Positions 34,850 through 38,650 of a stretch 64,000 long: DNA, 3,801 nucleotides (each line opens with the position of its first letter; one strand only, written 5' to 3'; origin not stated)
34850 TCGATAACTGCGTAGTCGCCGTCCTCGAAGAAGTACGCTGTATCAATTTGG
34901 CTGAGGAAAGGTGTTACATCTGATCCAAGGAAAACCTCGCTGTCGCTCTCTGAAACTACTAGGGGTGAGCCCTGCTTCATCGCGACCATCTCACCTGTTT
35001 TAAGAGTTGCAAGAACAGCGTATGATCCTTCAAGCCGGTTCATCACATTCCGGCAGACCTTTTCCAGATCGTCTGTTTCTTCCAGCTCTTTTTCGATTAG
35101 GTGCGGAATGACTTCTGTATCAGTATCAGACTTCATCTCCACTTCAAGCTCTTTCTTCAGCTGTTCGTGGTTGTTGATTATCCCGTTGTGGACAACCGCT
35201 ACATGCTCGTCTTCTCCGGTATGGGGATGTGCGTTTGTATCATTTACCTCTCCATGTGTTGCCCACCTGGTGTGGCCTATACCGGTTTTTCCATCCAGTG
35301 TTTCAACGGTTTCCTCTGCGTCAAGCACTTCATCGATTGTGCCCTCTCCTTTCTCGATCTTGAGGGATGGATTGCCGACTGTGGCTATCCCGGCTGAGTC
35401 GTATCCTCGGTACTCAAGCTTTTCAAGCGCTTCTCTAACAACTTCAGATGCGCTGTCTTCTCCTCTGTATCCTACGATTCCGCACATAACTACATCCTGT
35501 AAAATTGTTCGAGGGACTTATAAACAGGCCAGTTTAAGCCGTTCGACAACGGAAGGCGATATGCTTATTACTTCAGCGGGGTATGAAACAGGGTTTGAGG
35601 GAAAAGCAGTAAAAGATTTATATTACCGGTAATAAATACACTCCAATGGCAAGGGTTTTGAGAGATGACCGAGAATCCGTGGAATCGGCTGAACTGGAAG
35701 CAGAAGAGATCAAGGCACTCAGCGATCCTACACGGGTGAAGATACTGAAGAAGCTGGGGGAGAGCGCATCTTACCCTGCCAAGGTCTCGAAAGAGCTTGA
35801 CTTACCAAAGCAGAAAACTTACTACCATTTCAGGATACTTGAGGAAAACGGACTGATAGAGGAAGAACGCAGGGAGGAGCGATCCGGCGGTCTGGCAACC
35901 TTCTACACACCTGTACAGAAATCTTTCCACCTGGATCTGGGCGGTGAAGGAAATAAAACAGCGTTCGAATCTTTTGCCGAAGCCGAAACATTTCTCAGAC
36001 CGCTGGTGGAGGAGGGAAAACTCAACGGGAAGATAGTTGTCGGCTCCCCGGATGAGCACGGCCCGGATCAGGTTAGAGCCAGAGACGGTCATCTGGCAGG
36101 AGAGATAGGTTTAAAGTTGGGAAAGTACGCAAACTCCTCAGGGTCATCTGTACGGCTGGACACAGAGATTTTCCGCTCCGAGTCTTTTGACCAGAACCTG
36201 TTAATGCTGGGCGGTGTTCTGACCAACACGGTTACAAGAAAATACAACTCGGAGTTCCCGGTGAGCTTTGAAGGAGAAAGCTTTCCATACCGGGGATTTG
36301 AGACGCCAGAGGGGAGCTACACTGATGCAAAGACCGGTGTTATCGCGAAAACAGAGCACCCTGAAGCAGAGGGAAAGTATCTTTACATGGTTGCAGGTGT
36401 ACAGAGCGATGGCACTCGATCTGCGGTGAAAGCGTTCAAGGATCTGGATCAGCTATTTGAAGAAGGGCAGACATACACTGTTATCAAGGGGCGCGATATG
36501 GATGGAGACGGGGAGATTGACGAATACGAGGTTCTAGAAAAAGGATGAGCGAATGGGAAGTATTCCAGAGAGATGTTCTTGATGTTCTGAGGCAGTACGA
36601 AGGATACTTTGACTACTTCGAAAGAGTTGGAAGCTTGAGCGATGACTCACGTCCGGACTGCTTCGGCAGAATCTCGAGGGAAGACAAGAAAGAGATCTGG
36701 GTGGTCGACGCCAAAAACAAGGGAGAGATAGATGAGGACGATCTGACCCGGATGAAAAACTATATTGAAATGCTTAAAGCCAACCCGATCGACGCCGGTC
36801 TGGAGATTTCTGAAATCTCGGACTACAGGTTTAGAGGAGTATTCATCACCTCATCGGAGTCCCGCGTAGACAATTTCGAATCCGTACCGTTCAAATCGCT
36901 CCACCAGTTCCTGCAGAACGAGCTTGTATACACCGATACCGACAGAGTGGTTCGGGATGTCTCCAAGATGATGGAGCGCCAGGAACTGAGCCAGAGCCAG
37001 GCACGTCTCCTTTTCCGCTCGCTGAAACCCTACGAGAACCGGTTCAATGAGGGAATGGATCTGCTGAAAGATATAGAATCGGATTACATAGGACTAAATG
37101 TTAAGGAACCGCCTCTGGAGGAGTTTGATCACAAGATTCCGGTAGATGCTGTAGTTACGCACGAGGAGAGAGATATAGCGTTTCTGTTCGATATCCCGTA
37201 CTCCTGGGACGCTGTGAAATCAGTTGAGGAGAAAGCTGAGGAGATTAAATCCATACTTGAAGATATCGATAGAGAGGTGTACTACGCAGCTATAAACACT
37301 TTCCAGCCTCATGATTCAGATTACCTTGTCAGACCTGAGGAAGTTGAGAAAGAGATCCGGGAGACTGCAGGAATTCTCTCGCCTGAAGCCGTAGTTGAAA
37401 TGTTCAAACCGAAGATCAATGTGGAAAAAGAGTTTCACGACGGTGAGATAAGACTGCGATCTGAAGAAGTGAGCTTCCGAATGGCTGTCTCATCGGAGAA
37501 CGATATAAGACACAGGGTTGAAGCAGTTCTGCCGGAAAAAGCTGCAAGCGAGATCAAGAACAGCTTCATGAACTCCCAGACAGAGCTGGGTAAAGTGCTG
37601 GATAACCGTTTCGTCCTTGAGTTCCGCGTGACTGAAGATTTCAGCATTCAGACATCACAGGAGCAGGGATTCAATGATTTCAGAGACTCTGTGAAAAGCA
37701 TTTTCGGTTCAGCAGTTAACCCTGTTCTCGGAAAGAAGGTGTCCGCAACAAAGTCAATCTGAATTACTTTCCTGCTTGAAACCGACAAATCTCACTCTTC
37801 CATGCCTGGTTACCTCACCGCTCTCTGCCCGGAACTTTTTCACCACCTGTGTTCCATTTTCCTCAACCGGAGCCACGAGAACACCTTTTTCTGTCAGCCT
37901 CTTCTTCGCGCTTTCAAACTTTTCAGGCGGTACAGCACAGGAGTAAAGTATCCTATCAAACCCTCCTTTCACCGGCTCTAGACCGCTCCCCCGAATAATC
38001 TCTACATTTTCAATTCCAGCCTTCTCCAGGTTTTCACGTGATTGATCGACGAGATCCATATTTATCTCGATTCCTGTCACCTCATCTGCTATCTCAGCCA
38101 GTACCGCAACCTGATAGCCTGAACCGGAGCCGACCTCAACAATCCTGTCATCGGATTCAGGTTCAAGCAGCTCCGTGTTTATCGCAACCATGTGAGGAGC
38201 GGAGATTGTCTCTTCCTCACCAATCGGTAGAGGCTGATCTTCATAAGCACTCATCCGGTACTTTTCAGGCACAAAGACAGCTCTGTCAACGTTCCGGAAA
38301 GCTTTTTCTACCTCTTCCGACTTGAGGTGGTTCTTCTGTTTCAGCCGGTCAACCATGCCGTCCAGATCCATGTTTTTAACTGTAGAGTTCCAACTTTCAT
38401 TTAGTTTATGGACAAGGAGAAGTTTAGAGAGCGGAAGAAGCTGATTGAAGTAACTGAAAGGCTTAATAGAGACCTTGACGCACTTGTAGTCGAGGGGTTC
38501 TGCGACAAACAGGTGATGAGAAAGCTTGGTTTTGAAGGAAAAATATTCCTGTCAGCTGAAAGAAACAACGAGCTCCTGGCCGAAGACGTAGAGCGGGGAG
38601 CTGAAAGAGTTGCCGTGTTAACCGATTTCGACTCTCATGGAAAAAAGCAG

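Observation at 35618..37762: Winged-HTH plus Mrr-like PD-(D/E)xK nuclease-domain operon with a perfect palindromic operator on its own TATA box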

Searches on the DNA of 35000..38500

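Call 75: search_rna_families(source=window, start=35000, end=38500, threshold=evalue, max_evalue=1)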
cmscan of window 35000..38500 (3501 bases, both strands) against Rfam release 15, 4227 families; matches with E-value up to 1: 0.
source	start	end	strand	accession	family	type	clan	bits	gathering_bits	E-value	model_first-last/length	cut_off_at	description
